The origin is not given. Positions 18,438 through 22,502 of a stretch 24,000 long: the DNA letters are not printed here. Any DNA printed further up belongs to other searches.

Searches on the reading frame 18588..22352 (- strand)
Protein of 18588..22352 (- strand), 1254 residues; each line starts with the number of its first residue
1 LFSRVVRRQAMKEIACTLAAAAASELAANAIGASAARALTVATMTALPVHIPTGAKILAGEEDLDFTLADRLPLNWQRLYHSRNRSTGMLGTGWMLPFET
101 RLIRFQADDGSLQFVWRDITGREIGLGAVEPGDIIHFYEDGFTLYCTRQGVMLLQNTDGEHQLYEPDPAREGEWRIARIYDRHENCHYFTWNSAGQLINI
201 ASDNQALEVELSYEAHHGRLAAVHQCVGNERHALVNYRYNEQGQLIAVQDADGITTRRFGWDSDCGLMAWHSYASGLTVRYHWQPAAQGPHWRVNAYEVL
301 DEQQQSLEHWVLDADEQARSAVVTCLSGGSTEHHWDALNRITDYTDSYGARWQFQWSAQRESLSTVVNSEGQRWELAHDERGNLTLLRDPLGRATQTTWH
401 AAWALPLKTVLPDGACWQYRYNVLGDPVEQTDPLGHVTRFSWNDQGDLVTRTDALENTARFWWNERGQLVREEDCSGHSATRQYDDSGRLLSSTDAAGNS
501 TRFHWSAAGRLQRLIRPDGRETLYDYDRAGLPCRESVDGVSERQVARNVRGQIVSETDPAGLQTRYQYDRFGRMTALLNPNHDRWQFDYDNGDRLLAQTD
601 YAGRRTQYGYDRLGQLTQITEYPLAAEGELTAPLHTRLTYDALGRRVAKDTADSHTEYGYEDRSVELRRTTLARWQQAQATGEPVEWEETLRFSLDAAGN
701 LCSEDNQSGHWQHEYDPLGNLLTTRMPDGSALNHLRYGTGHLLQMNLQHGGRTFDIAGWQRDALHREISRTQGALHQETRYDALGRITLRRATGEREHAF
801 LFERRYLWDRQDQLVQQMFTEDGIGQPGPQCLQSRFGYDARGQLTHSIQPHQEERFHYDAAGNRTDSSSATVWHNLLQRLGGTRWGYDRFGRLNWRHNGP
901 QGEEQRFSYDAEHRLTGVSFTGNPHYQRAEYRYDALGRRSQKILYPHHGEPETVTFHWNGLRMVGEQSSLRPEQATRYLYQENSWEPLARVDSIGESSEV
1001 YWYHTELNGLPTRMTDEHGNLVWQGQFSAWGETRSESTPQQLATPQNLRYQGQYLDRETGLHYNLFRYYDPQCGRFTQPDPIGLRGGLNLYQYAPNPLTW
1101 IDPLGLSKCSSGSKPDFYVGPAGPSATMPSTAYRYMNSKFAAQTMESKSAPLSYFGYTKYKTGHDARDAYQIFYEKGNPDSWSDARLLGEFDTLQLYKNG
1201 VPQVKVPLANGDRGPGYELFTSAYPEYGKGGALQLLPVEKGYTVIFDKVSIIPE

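Call 46: search_protein_families(library=pfam, proteins=[window:18588-22352:-], max_evalue=1)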
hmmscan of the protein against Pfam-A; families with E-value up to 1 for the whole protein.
window:18588-22352:- (1254 aa): 3 families
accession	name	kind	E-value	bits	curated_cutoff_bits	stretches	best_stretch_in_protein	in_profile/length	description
PF05593.20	RHS_repeat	-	2.4e-71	235.4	22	14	484-520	1-37/38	RHS Repeat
PF20148.4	DUF6531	-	3.2e-15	56.6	24.1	1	48-124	3-72/74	Domain of unknown function (DUF6531)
PF03527.20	RHS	-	1.9e-12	47.3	27.9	1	1000-1036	1-37/38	RHS protein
